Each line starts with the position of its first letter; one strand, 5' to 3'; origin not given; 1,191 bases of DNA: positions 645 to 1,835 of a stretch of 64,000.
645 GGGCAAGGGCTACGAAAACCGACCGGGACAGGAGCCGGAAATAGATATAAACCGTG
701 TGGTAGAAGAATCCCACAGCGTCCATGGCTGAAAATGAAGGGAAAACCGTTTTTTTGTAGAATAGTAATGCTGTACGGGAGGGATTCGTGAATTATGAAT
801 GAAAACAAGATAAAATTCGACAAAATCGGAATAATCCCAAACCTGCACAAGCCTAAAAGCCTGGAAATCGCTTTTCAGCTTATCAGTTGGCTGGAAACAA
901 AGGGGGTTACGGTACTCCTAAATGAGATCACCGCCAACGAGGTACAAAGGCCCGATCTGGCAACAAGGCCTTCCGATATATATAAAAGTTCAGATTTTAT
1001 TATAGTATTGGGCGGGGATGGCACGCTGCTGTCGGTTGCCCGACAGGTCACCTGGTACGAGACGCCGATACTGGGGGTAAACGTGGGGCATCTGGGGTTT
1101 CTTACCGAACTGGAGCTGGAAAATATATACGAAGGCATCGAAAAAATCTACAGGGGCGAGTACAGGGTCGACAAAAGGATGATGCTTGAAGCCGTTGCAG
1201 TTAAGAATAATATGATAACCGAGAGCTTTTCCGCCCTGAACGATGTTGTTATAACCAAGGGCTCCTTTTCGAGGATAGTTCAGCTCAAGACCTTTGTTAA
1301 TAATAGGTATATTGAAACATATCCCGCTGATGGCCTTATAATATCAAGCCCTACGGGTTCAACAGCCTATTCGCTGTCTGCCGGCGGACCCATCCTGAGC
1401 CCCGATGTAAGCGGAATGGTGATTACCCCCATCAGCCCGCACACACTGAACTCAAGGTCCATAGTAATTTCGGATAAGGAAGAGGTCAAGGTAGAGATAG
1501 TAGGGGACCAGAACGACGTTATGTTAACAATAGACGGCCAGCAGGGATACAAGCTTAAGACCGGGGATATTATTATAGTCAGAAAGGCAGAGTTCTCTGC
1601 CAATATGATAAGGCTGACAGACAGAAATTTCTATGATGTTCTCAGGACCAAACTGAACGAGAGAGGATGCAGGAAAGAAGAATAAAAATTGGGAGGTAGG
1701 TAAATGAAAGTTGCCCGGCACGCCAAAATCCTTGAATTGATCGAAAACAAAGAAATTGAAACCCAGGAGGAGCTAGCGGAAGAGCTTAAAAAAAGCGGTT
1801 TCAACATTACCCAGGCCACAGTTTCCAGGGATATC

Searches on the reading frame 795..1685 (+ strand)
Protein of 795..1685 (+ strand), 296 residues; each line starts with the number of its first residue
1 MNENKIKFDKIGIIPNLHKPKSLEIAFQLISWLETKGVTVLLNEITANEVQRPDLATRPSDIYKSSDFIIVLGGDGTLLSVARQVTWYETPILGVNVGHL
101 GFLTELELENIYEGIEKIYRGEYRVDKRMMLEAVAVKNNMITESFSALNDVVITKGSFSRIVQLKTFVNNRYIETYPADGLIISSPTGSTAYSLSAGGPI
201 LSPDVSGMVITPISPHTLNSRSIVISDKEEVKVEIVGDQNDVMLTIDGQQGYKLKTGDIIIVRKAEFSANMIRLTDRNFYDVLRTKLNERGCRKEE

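Call 44: find_encoding_contigs(protein=window:795-1685:+, flank=10000, max_places=3)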
Protein window:795-1685:+ (296 aa): 3 contigs read that carry it; 3 places shown.
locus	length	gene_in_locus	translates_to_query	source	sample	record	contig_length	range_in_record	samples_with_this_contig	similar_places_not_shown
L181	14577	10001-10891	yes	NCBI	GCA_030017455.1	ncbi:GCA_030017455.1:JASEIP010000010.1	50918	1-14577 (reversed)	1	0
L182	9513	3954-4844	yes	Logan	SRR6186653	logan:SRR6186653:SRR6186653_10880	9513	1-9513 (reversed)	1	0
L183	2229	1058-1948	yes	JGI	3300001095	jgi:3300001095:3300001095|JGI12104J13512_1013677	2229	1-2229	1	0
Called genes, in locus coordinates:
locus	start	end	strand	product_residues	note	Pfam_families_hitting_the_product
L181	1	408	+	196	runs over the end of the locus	-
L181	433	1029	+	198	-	PF12685:SpoIIIAH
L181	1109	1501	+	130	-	PF03780:Asp23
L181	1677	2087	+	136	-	PF01029:NusB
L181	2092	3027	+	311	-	PF00814:TsaD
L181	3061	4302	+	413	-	PF13742:tRNA_anti_2, PF01336:tRNA_anti-codon, PF02601:Exonuc_VII_L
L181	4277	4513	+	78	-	PF07870:DUF1657 (faint), PF02609:Exonuc_VII_S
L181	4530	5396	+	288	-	PF00348:polyprenyl_synt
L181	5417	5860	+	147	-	PF02681:DUF212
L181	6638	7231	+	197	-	-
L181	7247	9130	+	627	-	PF00456:Transketolase_N (faint), PF13292:DXP_synthase_N, PF00676:E1_dh (faint), PF02775:TPP_enzyme_C (weak), PF02779:Transket_pyr, PF02780:Transketolase_C, PF17147:PFOR_II (weak)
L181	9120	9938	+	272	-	PF01479:S4, PF01728:FtsJ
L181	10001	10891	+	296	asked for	PF01513:NAD_kinase, PF20143:NAD_kinase_C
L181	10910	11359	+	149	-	PF01316:Arg_repressor, PF02863:Arg_repressor_C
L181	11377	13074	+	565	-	PF02463:SMC_N, PF13175:AAA_15 (faint), PF13476:AAA_23, PF13555:AAA_29 (faint), PF13304:AAA_21 (faint)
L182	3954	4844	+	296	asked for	PF01513:NAD_kinase, PF20143:NAD_kinase_C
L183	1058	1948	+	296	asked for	PF01513:NAD_kinase, PF20143:NAD_kinase_C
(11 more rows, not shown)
